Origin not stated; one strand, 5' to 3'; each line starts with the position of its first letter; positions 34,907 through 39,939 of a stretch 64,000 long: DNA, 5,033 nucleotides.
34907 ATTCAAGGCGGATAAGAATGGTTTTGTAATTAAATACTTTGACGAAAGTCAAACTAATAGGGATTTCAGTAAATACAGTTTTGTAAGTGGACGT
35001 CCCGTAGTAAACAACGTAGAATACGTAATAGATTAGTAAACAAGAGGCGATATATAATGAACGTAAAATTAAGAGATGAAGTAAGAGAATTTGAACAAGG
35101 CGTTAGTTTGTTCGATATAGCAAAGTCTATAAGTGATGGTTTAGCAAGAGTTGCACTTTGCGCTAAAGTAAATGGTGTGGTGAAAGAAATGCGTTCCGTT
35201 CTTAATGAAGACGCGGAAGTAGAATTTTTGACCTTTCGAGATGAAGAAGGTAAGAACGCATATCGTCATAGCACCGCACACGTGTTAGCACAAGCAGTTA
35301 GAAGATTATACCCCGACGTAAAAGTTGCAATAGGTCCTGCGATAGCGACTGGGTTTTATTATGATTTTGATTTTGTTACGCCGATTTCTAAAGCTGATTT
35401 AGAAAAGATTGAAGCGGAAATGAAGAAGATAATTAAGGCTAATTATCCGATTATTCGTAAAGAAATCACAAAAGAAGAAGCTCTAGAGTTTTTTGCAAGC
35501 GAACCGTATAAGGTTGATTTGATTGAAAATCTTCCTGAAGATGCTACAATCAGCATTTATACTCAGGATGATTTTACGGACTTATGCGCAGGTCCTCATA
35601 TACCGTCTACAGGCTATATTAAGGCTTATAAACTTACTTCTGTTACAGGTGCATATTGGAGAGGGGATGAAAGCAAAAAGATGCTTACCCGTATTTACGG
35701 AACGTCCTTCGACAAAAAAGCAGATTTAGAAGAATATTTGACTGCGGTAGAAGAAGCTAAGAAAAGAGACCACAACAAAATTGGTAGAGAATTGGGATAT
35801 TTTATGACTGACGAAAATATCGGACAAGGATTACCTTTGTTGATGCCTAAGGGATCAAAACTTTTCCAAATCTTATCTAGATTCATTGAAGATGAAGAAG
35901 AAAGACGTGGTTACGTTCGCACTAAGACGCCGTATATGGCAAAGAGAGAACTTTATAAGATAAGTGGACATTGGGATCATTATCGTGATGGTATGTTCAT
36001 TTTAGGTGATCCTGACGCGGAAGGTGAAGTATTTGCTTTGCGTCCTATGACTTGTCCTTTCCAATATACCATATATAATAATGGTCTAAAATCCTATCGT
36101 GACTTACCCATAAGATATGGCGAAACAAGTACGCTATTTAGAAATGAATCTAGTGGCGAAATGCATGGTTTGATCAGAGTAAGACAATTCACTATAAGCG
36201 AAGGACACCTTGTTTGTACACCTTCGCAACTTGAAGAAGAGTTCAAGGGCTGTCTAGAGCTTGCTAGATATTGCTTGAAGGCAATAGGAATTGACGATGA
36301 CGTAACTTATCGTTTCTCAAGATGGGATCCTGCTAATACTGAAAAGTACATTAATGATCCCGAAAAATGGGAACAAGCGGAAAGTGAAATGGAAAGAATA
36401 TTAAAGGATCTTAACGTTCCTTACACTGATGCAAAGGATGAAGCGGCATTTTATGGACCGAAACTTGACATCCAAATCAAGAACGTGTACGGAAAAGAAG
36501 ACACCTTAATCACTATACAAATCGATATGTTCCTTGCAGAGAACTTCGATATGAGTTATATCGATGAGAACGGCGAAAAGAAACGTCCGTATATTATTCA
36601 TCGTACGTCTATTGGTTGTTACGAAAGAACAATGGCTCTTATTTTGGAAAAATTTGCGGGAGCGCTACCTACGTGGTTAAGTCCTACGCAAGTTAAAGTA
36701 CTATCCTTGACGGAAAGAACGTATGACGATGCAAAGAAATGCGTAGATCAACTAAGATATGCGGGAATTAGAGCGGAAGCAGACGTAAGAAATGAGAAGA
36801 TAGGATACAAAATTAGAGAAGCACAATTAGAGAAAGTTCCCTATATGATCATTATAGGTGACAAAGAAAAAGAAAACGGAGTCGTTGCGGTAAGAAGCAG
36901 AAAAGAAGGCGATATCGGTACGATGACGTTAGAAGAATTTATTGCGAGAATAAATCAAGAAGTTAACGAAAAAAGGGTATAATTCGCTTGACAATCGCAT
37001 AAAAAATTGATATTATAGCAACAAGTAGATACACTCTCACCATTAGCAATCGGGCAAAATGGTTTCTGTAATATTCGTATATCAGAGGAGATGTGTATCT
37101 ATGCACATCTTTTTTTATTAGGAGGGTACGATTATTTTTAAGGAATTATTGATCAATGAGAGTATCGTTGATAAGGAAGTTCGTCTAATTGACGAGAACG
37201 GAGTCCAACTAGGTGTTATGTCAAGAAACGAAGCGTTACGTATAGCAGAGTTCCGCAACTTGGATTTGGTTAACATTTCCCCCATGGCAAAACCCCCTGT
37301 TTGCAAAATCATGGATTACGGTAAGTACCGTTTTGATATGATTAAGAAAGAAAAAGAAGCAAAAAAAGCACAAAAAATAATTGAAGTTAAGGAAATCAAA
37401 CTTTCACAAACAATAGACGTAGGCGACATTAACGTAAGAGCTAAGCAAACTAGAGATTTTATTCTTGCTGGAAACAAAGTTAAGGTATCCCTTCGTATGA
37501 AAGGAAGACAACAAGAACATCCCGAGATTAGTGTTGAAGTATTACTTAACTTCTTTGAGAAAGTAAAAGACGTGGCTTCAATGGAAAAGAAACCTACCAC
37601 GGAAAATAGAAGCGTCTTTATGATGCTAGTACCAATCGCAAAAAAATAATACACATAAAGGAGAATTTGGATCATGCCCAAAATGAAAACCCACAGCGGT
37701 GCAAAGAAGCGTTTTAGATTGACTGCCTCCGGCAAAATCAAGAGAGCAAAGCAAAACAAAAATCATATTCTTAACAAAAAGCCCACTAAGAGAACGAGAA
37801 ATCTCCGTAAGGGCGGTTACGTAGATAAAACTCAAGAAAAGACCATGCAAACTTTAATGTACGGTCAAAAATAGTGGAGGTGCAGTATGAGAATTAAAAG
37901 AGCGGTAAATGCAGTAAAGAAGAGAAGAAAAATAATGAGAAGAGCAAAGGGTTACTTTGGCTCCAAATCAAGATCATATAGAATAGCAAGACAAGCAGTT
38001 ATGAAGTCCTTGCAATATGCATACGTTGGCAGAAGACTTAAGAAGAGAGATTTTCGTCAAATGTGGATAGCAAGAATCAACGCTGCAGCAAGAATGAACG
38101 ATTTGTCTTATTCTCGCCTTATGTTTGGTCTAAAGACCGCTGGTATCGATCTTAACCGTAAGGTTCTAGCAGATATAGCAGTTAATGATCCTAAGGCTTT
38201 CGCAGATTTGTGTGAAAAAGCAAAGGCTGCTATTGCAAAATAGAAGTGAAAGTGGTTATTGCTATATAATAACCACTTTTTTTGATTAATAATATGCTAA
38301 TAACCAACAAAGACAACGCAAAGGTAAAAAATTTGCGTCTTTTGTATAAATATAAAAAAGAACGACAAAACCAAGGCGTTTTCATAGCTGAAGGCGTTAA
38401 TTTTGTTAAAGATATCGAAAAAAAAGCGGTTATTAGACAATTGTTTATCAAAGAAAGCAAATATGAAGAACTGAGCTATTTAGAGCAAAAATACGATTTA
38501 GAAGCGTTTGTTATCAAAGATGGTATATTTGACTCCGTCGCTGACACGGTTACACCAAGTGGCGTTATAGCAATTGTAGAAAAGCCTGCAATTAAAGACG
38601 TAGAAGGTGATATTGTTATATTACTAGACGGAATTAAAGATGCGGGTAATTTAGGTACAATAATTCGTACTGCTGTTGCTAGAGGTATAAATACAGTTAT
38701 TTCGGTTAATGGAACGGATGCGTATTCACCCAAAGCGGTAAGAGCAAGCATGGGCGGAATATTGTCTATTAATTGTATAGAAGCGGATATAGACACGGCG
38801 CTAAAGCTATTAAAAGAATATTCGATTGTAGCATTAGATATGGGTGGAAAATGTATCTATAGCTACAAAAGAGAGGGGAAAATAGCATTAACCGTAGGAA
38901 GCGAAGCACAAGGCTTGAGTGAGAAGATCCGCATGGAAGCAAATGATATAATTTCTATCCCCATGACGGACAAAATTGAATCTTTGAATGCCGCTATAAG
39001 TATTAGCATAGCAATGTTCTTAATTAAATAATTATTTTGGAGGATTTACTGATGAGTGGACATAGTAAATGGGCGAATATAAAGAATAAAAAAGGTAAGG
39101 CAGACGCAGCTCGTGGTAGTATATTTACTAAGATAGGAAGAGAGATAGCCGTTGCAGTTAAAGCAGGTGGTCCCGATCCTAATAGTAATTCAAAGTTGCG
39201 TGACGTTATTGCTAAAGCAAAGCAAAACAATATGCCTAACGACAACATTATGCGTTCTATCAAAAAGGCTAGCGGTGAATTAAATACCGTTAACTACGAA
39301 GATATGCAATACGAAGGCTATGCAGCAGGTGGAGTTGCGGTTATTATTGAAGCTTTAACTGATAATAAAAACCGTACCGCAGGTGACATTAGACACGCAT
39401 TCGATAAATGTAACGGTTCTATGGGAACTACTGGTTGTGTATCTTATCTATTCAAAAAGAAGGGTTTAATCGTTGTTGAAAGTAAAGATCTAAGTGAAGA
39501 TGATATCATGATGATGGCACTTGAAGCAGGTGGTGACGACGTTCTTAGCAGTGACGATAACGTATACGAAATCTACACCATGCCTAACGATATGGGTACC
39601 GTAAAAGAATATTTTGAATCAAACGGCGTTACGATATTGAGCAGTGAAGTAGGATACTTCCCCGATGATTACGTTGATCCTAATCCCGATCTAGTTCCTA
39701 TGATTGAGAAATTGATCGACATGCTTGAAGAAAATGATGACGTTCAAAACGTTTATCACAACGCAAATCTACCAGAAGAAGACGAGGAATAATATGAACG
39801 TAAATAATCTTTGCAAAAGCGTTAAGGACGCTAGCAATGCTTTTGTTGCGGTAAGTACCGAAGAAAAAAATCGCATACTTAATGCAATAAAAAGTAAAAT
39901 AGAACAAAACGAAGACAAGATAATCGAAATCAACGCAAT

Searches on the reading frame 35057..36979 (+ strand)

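Call 24: search_protein_families(library=pfam, proteins=[window:35057-36979:+], max_evalue=0.001)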
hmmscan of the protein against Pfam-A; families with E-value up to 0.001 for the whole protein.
window:35057-36979:+ (641 aa): 4 families
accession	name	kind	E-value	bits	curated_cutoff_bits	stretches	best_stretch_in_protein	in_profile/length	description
PF00587.30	tRNA-synt_2b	-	1.5e-38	133.1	29.3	1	321-532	6-178/179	tRNA synthetase class II core domain (G, H, P, S and T)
PF03129.25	HGTP_anticodon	-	1.9e-23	82.9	21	1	545-634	1-93/94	Anticodon binding domain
PF07973.19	tRNA_SAD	-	1.7e-14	53.9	24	1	165-214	1-44/44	Threonyl and Alanyl tRNA synthetase second additional domain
PF02824.27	TGS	-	2.2e-07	31.2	22.2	1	9-59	10-60/60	TGS domain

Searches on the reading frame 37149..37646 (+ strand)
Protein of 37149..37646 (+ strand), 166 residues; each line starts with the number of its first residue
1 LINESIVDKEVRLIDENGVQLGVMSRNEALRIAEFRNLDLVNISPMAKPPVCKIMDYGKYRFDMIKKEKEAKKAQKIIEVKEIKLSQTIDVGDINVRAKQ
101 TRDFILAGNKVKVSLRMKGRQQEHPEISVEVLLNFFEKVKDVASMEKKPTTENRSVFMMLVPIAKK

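Call 24: search_protein_families(library=pfam, proteins=[window:37149-37646:+], max_evalue=0.001)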
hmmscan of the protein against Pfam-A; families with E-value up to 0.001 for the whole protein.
window:37149-37646:+ (166 aa): 2 families
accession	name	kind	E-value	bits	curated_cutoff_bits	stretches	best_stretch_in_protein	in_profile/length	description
PF05198.21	IF3_N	-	2.1e-32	111.6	26.9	1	2-71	1-70/70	Translation initiation factor IF-3, N-terminal domain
PF00707.27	IF3_C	-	1.5e-27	95.8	34.8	1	78-162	1-85/86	Translation initiation factor IF-3, C-terminal domain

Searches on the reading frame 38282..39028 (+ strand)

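Call 24: search_protein_families(library=pfam, proteins=[window:38282-39028:+], max_evalue=0.001)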
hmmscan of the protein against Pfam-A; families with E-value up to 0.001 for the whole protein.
window:38282-39028:+ (249 aa): 2 families
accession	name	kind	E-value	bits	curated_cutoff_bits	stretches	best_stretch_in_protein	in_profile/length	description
PF00588.24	SpoU_methylase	-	1.2e-31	110.2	29.7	1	111-246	2-142/142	SpoU rRNA Methylase family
PF22435.1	MRM3-like_sub_bind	-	1.9e-11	44.7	27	1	12-97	1-84/84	MRM3-like substrate binding domain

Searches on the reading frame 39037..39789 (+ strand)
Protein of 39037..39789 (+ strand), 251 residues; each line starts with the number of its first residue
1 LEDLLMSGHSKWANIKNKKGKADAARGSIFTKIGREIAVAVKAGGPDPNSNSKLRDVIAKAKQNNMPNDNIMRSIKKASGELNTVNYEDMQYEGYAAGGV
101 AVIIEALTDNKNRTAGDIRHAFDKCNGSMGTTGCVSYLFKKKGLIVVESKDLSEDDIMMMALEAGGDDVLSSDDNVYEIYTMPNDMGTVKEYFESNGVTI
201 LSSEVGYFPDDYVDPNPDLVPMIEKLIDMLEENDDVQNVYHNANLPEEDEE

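Call 24: search_protein_families(library=pfam, proteins=[window:39037-39789:+], max_evalue=0.001)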
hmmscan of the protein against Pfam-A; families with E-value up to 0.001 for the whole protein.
window:39037-39789:+ (251 aa): 2 families
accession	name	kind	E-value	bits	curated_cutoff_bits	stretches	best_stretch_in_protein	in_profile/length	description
PF01709.26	Transcrip_reg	-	3.2e-58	196.4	27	1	87-243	1-160/160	TACO1/YebC second and third domain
PF20772.2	TACO1_YebC_N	-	8.2e-33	113.1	36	1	10-81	1-73/73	TACO1/YebC protein N-terminal domain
